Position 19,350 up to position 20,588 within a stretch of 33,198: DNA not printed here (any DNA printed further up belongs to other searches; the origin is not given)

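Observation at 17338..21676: Uncharacterised four-gene cassette: short ANL ligase + NadE-like PP-loop enzyme + DltC-like carrier + AsnB amidotransferase at the head of the glycan operon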

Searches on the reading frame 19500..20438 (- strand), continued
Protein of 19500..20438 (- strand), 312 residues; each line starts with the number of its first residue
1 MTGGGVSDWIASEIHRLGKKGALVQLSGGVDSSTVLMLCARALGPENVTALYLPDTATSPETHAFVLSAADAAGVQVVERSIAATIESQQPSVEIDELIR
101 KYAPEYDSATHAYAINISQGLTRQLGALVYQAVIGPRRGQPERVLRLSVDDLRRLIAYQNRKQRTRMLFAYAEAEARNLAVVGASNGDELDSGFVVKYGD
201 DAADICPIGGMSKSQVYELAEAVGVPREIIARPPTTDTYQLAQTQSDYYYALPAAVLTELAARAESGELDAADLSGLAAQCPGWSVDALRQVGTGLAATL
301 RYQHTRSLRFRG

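Call 76: search_protein_families(library=pfam, proteins=[L096:3102-5468:+, L096:2317-3087:+, L096:846-2297:+, L096:10537-13662:+, L108:8986-9885:+, L108:10325-12028:+, L123:127-1173:-, L162:4614-5669:+, L141:705-4403:+, L121:9956-10912:+], max_evalue=0.001)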
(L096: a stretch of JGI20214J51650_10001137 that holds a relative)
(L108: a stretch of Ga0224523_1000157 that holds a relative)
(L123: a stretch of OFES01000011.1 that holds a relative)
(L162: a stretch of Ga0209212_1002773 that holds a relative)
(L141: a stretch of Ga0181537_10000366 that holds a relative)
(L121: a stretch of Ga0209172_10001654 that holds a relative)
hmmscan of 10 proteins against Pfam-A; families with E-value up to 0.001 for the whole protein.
L096:3102-5468:+ (788 aa): 4 families
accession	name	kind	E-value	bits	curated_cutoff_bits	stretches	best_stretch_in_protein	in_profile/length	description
PF13614.12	AAA_31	-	3.3e-11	43.9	27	1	600-728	2-138/177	AAA domain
PF13807.11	GNVR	-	7.9e-09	35.8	27.7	1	456-536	2-81/82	G-rich domain on putative tyrosine kinase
PF10609.15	ParA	-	6.6e-05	22.9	27.1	1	600-718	4-121/246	NUBPL iron-transfer P-loop NTPase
PF01656.29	CbiA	-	0.00031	21.1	25.4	0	611-652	10-52/125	CobQ/CobB/MinD/ParA nucleotide binding domain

L096:2317-3087:+ (256 aa): 3 families
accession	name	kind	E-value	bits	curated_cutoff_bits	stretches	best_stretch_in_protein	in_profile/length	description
PF02563.21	Poly_export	-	1.4e-14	54.4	28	1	48-136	5-75/77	Polysaccharide biosynthesis/export protein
PF22461.2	SLBB_2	-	5.8e-08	33.2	27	1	141-220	2-79/79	SLBB domain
PF10531.15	SLBB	-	1.2e-06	28.7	27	1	142-193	2-52/55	SLBB domain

L096:846-2297:+ (483 aa): 2 families
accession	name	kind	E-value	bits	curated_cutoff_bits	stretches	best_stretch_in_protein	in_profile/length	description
PF02397.22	Bac_transf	-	2.1e-67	226.5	27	1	290-479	1-179/179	Bacterial sugar transferase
PF13727.12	CoA_binding_3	-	1e-08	35.9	25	1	83-191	9-114/175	CoA-binding domain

L096:10537-13662:+ (1041 aa): 7 families
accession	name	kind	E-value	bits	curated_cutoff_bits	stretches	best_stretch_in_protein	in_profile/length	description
PF09603.15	Fib_succ_major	-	5e-39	134.9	33.9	1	850-1040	1-187/187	Fibrobacter succinogenes major domain (Fib_succ_major)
PF00041.27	fn3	-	7e-25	87.5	25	1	76-137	24-76/84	Fibronectin type III domain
PF25059.1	FN3_DSCAM-DSCAML_C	-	5.7e-21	75.1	39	0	212-246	48-81/89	DSCAM/DSCAML C-terminal Fn3-like domain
PF16974.11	NAR2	-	1.8e-19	70.2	26.6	0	303-338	88-125/142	High-affinity nitrate transporter accessory, Ig-like domain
PF16656.11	Pur_ac_phosph_N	-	6.9e-18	65.4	30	0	76-144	24-92/93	Purple acid Phosphatase, N-terminal domain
PF23376.1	Fn3_VIN3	-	9.2e-07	29.8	33.9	0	704-738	61-95/99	VIN3-like, fibronectin type-III domain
PF10179.15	NDNF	-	2.6e-06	27.9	27.3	0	111-133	90-112/127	Neuron-derived neurotrophic factor, first Fn(III) domain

L108:8986-9885:+ (299 aa): 20 families
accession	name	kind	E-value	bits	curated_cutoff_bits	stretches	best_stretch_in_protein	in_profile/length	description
PF05175.20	MTS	-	1.4e-16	61.1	23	1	125-222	31-124/170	Methyltransferase small domain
PF13847.12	Methyltransf_31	-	3.2e-13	50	27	1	126-273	4-124/145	Methyltransferase domain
PF13649.12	Methyltransf_25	-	4.1e-10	40.6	27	1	129-216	1-85/97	Methyltransferase domain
PF09445.16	Methyltransf_15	-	6.6e-10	39.2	22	1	128-207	3-81/165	RNA cap guanine-N2 methyltransferase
PF06325.19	PrmA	-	3.9e-09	36.9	22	1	125-204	161-233/296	Ribosomal protein L11 methyltransferase (PrmA)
PF03602.21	Cons_hypoth95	-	1.4e-08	35.1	24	1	128-215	44-131/182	Conserved hypothetical protein 95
PF02384.22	N6_Mtase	-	6.9e-08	32.6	20.4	1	111-210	32-138/311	N-6 DNA Methylase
PF01170.24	UPF0020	-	2.2e-07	31.2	22.3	1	122-216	25-140/197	RMKL-like, methyltransferase domain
PF08242.18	Methyltransf_12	-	2.9e-07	31.5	30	1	130-204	1-72/98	Methyltransferase domain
PF10294.15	Methyltransf_16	-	2.9e-07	30.9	21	1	119-203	40-126/174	Lysine methyltransferase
PF11599.14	AviRa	-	5.6e-07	29.7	25.7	1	118-177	43-108/232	RRNA methyltransferase AviRa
PF13489.12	Methyltransf_23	-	1.1e-06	28.9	27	1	107-205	7-89/164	Methyltransferase domain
PF07669.17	Eco57I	-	1.8e-06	28.6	25.3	1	153-219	4-96/171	Eco57I restriction-modification methylase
PF02475.24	TRM5-TYW2_MTfase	-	1e-05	26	28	1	128-206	39-113/164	TRM5/TYW2 methyltransferase domain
PF13679.12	Methyltransf_32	-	2.3e-05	24.8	27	1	107-197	7-101/143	Methyltransferase domain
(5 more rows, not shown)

L108:10325-12028:+ (567 aa): 2 families
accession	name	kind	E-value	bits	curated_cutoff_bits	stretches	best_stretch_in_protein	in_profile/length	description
PF00501.34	AMP-binding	-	2.3e-71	241.1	29.9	1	46-415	8-384/384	AMP-binding enzyme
PF13193.12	AMP-binding_C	-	1.7e-24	86.9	24.5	1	465-543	1-76/76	AMP-binding enzyme C-terminal domain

L123:127-1173:- (348 aa): 7 families
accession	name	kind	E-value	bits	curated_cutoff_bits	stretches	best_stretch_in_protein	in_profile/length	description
PF16363.11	GDP_Man_Dehyd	-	1e-92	311.6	27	1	4-319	1-332/332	GDP-mannose 4,6 dehydratase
PF01370.27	Epimerase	-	8.6e-70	235.3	20.9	1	3-247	1-240/240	NAD dependent epimerase/dehydratase family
PF01073.25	3Beta_HSD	-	1.6e-17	63.9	22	1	4-230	1-224/280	3-beta hydroxysteroid dehydrogenase/isomerase family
PF02719.21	Polysacc_synt_2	-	1.3e-15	57.8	20.2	1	3-133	1-131/293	Polysaccharide biosynthesis protein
PF07993.18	NAD_binding_4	-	2.3e-14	53.6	20.1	1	5-183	1-205/258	Male sterility protein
PF04321.23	RmlD_sub_bind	-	4.8e-14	52.6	27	1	1-172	1-142/287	RmlD substrate binding domain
PF00106.31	adh_short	-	5.6e-05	23.1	26.6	1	2-172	2-166/195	short chain dehydrogenase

L162:4614-5669:+ (351 aa): 4 families
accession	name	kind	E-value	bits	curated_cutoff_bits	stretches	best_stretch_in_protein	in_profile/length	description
PF00535.33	Glycos_transf_2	-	1e-34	120.3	23.3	1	13-180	1-164/168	Glycosyl transferase family 2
PF10111.15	Glyco_tranf_2_2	-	3.5e-07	30.4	27.3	1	13-133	1-123/276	Glycosyltransferase like family 2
PF13641.12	Glyco_tranf_2_3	-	1.4e-06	29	27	1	12-138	3-129/230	Glycosyltransferase like family 2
PF13506.12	Glyco_transf_21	-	0.00047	20.1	21.7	1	85-181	20-115/174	Glycosyl transferase family 21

L141:705-4403:+ (1232 aa): 8 families
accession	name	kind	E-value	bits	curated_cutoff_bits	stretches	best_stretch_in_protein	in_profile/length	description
PF04185.19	Phosphoesterase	-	8.1e-67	226.3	23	1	97-443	1-356/356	Phosphoesterase family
PF13517.12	FG-GAP_3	-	7.2e-56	187.1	26.9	6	1110-1169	1-60/61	FG-GAP-like repeat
PF01839.29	FG-GAP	-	1.2e-27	95.8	22.1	3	1055-1079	2-26/37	FG-GAP repeat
PF15780.11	ASH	-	1.3e-20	73.9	27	3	581-669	7-97/98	Abnormal spindle-like microcephaly-assoc'd, ASPM-SPD-2-Hydin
PF22073.2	Cep192_D4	-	3.4e-19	69.5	35.5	2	681-784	5-111/112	Cep192 domain 4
PF24507.1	Ig_CFAP65_4th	-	2.8e-17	63.3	27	2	621-677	21-76/76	CFAP65, fourth Ig-like domain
PF22544.2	HYDIN_VesB_CFA65-like_Ig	-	3.2e-17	63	25.5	2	587-675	9-99/100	HYDIN/CFA65/VesB-like, Ig-like domain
PF12371.14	TMEM131_like_N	-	3.9e-09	37.1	28.8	1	681-762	2-79/84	Transmembrane protein 131-like N-terminal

L121:9956-10912:+ (318 aa): 0 families

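Call 79: search_protein_families(library=ncbifam, proteins=[L096:8915-10372:+, L096:5772-7736:+, L096:7905-8897:+, L096:5511-5765:+, L123:8580-10067:+, L123:5406-7310:+, L141:8897-10483:+, L141:5655-7607:+, L121:4396-5931:+, L121:5901-7901:+], max_evalue=0.00001)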
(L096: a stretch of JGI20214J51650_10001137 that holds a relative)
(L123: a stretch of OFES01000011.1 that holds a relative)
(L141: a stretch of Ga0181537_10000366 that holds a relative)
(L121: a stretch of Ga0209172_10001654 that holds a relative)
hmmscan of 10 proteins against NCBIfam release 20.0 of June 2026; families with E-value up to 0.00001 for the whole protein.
L096:8915-10372:+ (485 aa): 103 families (the best 25 are shown)
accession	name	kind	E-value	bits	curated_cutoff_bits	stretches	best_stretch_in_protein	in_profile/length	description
NF004837.0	PRK06187.1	subfamily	1.1e-94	317.6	476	1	18-485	27-516/531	long-chain-fatty-acid--CoA ligase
TIGR03098.1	ligase_PEP_1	hypoth_equivalog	1.5e-83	281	592.35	1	24-481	25-508/517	acyl-CoA ligase (AMP-forming), exosortase A system-associated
NF006182.0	PRK08316.1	subfamily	1.9e-74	251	663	1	20-484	32-510/523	fatty acyl-CoA synthetase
NF005307.0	PRK06839.1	equivalog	6.8e-70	236.1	748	1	15-484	17-486/496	o-succinylbenzoate--CoA ligase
NF052269.1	Staph_lig_FadD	equivalog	4.8e-68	229.7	650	1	22-484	25-486/499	long-chain-fatty-acid--CoA ligase FadD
NF009233.0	PRK12583.1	subfamily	4.9e-67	226.6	832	1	106-482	171-541/558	fatty acid CoA ligase family protein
NF004511.1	PRK05852.1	equivalog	5.7e-67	226.5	650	1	22-480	24-493/505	FadD7 family fatty acid--CoA ligase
NF002966.0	PRK03640.1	equivalog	9.5e-67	225.6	556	1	20-483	23-472/483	o-succinylbenzoate--CoA ligase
NF006523.0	PRK08974.1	equivalog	2.1e-63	214.3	884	1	136-484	200-546/561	long-chain-fatty-acid--CoA ligase FadD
TIGR01923.1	menE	equivalog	2.4e-63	214.6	330.15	1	26-484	1-438/442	o-succinylbenzoate--CoA ligase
NF004797.0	PRK06145.1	equivalog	2.4e-61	207.6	850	1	18-484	21-488/499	acyl-CoA synthetase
NF005702.0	PRK07514.1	subfamily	2.5e-61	207.6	558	1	14-484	17-493/506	malonyl-CoA synthase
NF006181.0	PRK08314.1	subfamily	6.5e-61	206.2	705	2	124-481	186-544/563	long-chain-fatty-acid--CoA ligase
TIGR01733.1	AA-adenyl-dom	subfamily_domain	1.3e-60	205.4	317.4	1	26-417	1-406/409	amino acid adenylation domain-containing protein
NF005801.1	PRK07656.1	equivalog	2.2e-60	204.7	657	1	21-485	23-497/500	FadD3 family acyl-CoA ligase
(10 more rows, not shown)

L096:5772-7736:+ (654 aa): 9 families
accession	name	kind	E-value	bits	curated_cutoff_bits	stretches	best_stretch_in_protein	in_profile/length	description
TIGR01536.1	asn_synth_AEB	equivalog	7e-155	516.9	267.1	1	2-561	1-517/517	asparagine synthase (glutamine-hydrolyzing)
TIGR03108.1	eps_aminotran_1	hypoth_equivalog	9.8e-129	430.8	816.9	1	1-606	1-605/628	XrtA/PEP-CTERM system amidotransferase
TIGR03104.1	trio_amidotrans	equivalog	4.4e-104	348.8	570.1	2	1-376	1-384/589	N-acetylglutaminylglutamine amidotransferase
NF006949.0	PRK09431.1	equivalog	2.1e-97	327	499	3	1-174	1-175/554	asparagine synthase B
NF033535.1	lass_lactam_cya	exception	2.4e-80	270.9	525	2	1-464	1-462/668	lasso peptide isopeptide bond-forming cyclase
NF001484.0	PRK00331.1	subfamily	1.1e-15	57.1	381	1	61-169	87-203/601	isomerizing glutamine--fructose-6-phosphate transaminase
TIGR01135.1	glmS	equivalog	5.8e-13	48.2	418.05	1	61-169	86-202/607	glutamine--fructose-6-phosphate transaminase (isomerizing)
TIGR01134.1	purF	equivalog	8.4e-12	45.2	350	1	59-173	84-208/432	amidophosphoribosyltransferase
NF033561.1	macrolact_Ik_Al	subfamily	2.7e-11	42.8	300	1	123-278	82-235/561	albusnodin/ikarugamycin family macrolactam cyclase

L096:7905-8897:+ (330 aa): 7 families
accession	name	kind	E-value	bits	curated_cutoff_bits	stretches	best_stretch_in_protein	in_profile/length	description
NF002048.0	PRK00876.1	subfamily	9.6e-126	419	313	1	12-323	11-320/330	NAD(+) synthase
NF010587.0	PRK13980.1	equivalog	2.3e-51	174.6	255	2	167-312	107-248/267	NAD+ synthase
TIGR00552.1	nadE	equivalog_domain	2.8e-45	154.5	63.65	2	168-313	101-231/251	NAD(+) synthase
NF001979.1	PRK00768.1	equivalog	4.6e-24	85.3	250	1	175-281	131-238/266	NAD(+) synthase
NF010588.0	PRK13981.1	equivalog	6.8e-23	80.9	479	2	41-109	288-356/546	NAD+ synthase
TIGR00884.1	guaA_Cterm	equivalog_domain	2.7e-06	26.9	338.75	0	35-98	13-76/310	glutamine-hydrolyzing GMP synthase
NF000848.1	PRK00074.1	equivalog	4.7e-06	25.5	400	0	20-100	199-276/512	glutamine-hydrolyzing GMP synthase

L096:5511-5765:+ (84 aa): 4 families
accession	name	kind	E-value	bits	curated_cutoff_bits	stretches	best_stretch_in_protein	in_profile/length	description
NF058660.1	cispen_ACP_AmcB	equivalog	4.4e-10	39.6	80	1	20-83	14-79/80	cispentacin biosynthesis acyl carrier protein AmcB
NF052616.1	ACP_for_OlsHI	equivalog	1.5e-07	31.7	130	1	8-83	4-81/83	ornithine lipid biosynthesis acyl carrier protein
NF002148.0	PRK00982.1-2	subfamily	1.6e-06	27.8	71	1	8-83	5-78/79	acyl carrier protein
NF002150.0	PRK00982.1-4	subfamily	2.4e-06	27.7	66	1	8-83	6-79/80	acyl carrier protein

L123:8580-10067:+ (495 aa): 106 families (the best 25 are shown)
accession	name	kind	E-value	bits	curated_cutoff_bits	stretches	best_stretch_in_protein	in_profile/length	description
NF004837.0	PRK06187.1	subfamily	1.3e-94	317.4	476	1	15-495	24-518/531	long-chain-fatty-acid--CoA ligase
TIGR03098.1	ligase_PEP_1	hypoth_equivalog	4.1e-85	286.2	592.35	1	12-492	13-511/517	acyl-CoA ligase (AMP-forming), exosortase A system-associated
NF006182.0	PRK08316.1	subfamily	5.4e-84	282.5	663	1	13-495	25-513/523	fatty acyl-CoA synthetase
NF005801.1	PRK07656.1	equivalog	1.4e-73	248.3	657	1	16-495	18-499/500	FadD3 family acyl-CoA ligase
NF005702.0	PRK07514.1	subfamily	1.7e-70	237.8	558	1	18-495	21-496/506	malonyl-CoA synthase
NF005307.0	PRK06839.1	equivalog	5.8e-67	226.4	748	1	17-495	20-489/496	o-succinylbenzoate--CoA ligase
NF002966.0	PRK03640.1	equivalog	2e-66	224.6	556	1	13-495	16-476/483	o-succinylbenzoate--CoA ligase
NF004511.1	PRK05852.1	equivalog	3.3e-66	224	650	1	20-492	22-497/505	FadD7 family fatty acid--CoA ligase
TIGR01923.1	menE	equivalog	2.9e-65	220.9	330.15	1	26-495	1-442/442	o-succinylbenzoate--CoA ligase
NF009233.0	PRK12583.1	subfamily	4.3e-64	216.9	832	1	152-494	200-545/558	fatty acid CoA ligase family protein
NF052269.1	Staph_lig_FadD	equivalog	5.1e-64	216.4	650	1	23-494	26-488/499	long-chain-fatty-acid--CoA ligase FadD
NF005857.1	PRK07786.1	exception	8.7e-63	212.6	733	1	13-495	23-508/513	fatty-acid--CoA ligase FadD5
NF006181.0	PRK08314.1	subfamily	1.8e-62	211.3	705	2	146-492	198-547/563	long-chain-fatty-acid--CoA ligase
NF006523.0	PRK08974.1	equivalog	2.2e-62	211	884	1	152-495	205-549/561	long-chain-fatty-acid--CoA ligase FadD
NF004114.0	PRK05605.1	equivalog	3.3e-61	207.3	766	1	150-494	218-564/575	long-chain-fatty-acid--CoA ligase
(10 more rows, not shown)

L123:5406-7310:+ (634 aa): 9 families
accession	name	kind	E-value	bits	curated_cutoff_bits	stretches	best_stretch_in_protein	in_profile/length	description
TIGR01536.1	asn_synth_AEB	equivalog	1e-139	466.9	267.1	1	2-556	1-517/517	asparagine synthase (glutamine-hydrolyzing)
TIGR03108.1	eps_aminotran_1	hypoth_equivalog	1.3e-113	380.8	816.9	1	1-608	1-613/628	XrtA/PEP-CTERM system amidotransferase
NF006949.0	PRK09431.1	equivalog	2e-95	320.4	499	3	1-161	1-166/554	asparagine synthase B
TIGR03104.1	trio_amidotrans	equivalog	2.5e-92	310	570.1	2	1-373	1-385/589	N-acetylglutaminylglutamine amidotransferase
NF033535.1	lass_lactam_cya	exception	1.4e-69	235.4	525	2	1-373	1-385/668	lasso peptide isopeptide bond-forming cyclase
NF033561.1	macrolact_Ik_Al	subfamily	5.5e-20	71.5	300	1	120-366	83-332/561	albusnodin/ikarugamycin family macrolactam cyclase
TIGR01134.1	purF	equivalog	2.9e-13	50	350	1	56-163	84-202/432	amidophosphoribosyltransferase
NF001484.0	PRK00331.1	subfamily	2.2e-09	36.2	381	1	58-163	87-201/601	isomerizing glutamine--fructose-6-phosphate transaminase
TIGR01135.1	glmS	equivalog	1.2e-07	30.6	418.05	1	58-163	86-200/607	glutamine--fructose-6-phosphate transaminase (isomerizing)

L141:8897-10483:+ (528 aa): 105 families (the best 25 are shown)
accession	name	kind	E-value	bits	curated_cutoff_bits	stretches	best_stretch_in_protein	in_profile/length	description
NF004837.0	PRK06187.1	subfamily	3.5e-103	345.6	476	1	34-527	17-520/531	long-chain-fatty-acid--CoA ligase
TIGR03098.1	ligase_PEP_1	hypoth_equivalog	9.7e-101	337.7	592.35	1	35-526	10-515/517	acyl-CoA ligase (AMP-forming), exosortase A system-associated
NF006182.0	PRK08316.1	subfamily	2.1e-95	320.2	663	1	34-527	20-515/523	fatty acyl-CoA synthetase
NF005801.1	PRK07656.1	equivalog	8e-77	259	657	1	34-526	10-500/500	FadD3 family acyl-CoA ligase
NF009233.0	PRK12583.1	subfamily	3.1e-74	250.3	832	2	136-527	153-548/558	fatty acid CoA ligase family protein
NF004511.1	PRK05852.1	equivalog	3.6e-74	250.2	650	1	35-526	9-501/505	FadD7 family fatty acid--CoA ligase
NF005702.0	PRK07514.1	subfamily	1e-70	238.6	558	1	38-527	16-498/506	malonyl-CoA synthase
NF052269.1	Staph_lig_FadD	equivalog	1.8e-68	231.1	650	1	47-527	24-491/499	long-chain-fatty-acid--CoA ligase FadD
NF005307.0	PRK06839.1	equivalog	4.2e-68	230.2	748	1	38-526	15-490/496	o-succinylbenzoate--CoA ligase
NF002966.0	PRK03640.1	equivalog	1.7e-66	224.8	556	1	35-527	12-478/483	o-succinylbenzoate--CoA ligase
NF004797.0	PRK06145.1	equivalog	4.3e-66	223.3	850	1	34-527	11-493/499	acyl-CoA synthetase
NF005676.0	PRK07470.1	equivalog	1e-64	219.1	774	1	14-527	7-527/544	acyl-CoA synthetase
NF006181.0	PRK08314.1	subfamily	8.7e-62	209.1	705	2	169-526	190-551/563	long-chain-fatty-acid--CoA ligase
NF005857.1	PRK07786.1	exception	1.3e-61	208.7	733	1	35-527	19-510/513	fatty-acid--CoA ligase FadD5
NF004758.0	PRK06087.1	equivalog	1.4e-61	208.5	736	1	37-527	36-533/548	medium-chain fatty-acid--CoA ligase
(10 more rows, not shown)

L141:5655-7607:+ (650 aa): 9 families
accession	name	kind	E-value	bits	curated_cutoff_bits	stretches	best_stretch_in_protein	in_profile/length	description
TIGR01536.1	asn_synth_AEB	equivalog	4.9e-157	524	267.1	1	2-567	1-517/517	asparagine synthase (glutamine-hydrolyzing)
TIGR03108.1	eps_aminotran_1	hypoth_equivalog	6.3e-134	448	816.9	1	1-616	1-609/628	XrtA/PEP-CTERM system amidotransferase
TIGR03104.1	trio_amidotrans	equivalog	3.8e-107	358.9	570.1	2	1-381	1-383/589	N-acetylglutaminylglutamine amidotransferase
NF006949.0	PRK09431.1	equivalog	1.5e-103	347.2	499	3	1-166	1-167/554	asparagine synthase B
NF033535.1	lass_lactam_cya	exception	2.7e-81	274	525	2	1-391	1-393/668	lasso peptide isopeptide bond-forming cyclase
NF033561.1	macrolact_Ik_Al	subfamily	6e-20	71.3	300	1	136-376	95-332/561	albusnodin/ikarugamycin family macrolactam cyclase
NF001484.0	PRK00331.1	subfamily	1.7e-13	49.8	381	1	38-168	62-202/601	isomerizing glutamine--fructose-6-phosphate transaminase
TIGR01134.1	purF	equivalog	6.9e-13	48.7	350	1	38-164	61-199/432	amidophosphoribosyltransferase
TIGR01135.1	glmS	equivalog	3.7e-12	45.5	418.05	1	39-168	62-201/607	glutamine--fructose-6-phosphate transaminase (isomerizing)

L121:4396-5931:+ (511 aa): 107 families (the best 25 are shown)
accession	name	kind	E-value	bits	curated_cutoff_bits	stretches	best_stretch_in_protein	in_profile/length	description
NF004837.0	PRK06187.1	subfamily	2.4e-98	329.7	476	1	14-493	23-526/531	long-chain-fatty-acid--CoA ligase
TIGR03098.1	ligase_PEP_1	hypoth_equivalog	9e-96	321.4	592.35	1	13-487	14-516/517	acyl-CoA ligase (AMP-forming), exosortase A system-associated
NF006182.0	PRK08316.1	subfamily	1.5e-93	314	663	1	15-489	27-517/523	fatty acyl-CoA synthetase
NF009233.0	PRK12583.1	subfamily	1.9e-80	270.8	832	2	122-496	176-557/558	fatty acid CoA ligase family protein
NF005307.0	PRK06839.1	equivalog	4.3e-74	249.9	748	1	14-488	17-492/496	o-succinylbenzoate--CoA ligase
NF005801.1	PRK07656.1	equivalog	1.6e-69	234.9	657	1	14-486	16-500/500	FadD3 family acyl-CoA ligase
NF004511.1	PRK05852.1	equivalog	9.4e-68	229.1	650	1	14-486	14-501/505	FadD7 family fatty acid--CoA ligase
NF005702.0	PRK07514.1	subfamily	2.5e-66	224.1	558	1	14-489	19-500/506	malonyl-CoA synthase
NF002966.0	PRK03640.1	equivalog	7.6e-66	222.7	556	1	15-488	18-479/483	o-succinylbenzoate--CoA ligase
NF004758.0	PRK06087.1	equivalog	8.9e-66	222.4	736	2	144-497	188-543/548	medium-chain fatty-acid--CoA ligase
NF052269.1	Staph_lig_FadD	equivalog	7.8e-65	219.1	650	1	13-488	14-492/499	long-chain-fatty-acid--CoA ligase FadD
NF005857.1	PRK07786.1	exception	1.9e-62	211.4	733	1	12-488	22-511/513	fatty-acid--CoA ligase FadD5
NF004114.0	PRK05605.1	equivalog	2.5e-62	211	766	1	142-492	219-572/575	long-chain-fatty-acid--CoA ligase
NF004797.0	PRK06145.1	equivalog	2.1e-61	207.8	850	1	16-488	19-494/499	acyl-CoA synthetase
NF005676.0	PRK07470.1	equivalog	9.5e-60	202.7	774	1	13-492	34-532/544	acyl-CoA synthetase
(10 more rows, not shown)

L121:5901-7901:+ (666 aa): 9 families
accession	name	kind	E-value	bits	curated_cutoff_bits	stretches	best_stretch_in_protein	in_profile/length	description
TIGR01536.1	asn_synth_AEB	equivalog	8e-163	543.1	267.1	1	2-565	1-517/517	asparagine synthase (glutamine-hydrolyzing)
TIGR03108.1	eps_aminotran_1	hypoth_equivalog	8.5e-145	483.9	816.9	1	1-612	1-607/628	XrtA/PEP-CTERM system amidotransferase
TIGR03104.1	trio_amidotrans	equivalog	2.6e-108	362.8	570.1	2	1-380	1-384/589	N-acetylglutaminylglutamine amidotransferase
NF006949.0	PRK09431.1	equivalog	3.3e-104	349.4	499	3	1-168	1-168/554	asparagine synthase B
NF033535.1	lass_lactam_cya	exception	1.8e-83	281.2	525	2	1-389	1-393/668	lasso peptide isopeptide bond-forming cyclase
NF033561.1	macrolact_Ik_Al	subfamily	9.3e-16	57.5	300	1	120-285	80-238/561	albusnodin/ikarugamycin family macrolactam cyclase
NF001484.0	PRK00331.1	subfamily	1.5e-13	50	381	1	62-170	87-203/601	isomerizing glutamine--fructose-6-phosphate transaminase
TIGR01135.1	glmS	equivalog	1.6e-11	43.5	418.05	1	64-167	88-199/607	glutamine--fructose-6-phosphate transaminase (isomerizing)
TIGR01134.1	purF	equivalog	2.2e-10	40.5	350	1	60-165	84-199/432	amidophosphoribosyltransferase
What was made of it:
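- On NF002048 / PRK00876 'NAD(+) synthase' subfamily: The outgroup module member L096 scores 419 bits and passes (call 79).
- Closest known: Exosortase A. Same: Outgroup ANL and AsnB proteins have these models among their best hits (call 79).
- Closest known: NH3-dependent NAD+ synthetase. Same: Outgroup module members pass the PRK00876 cutoff at 419 bits against 313 (call 79).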
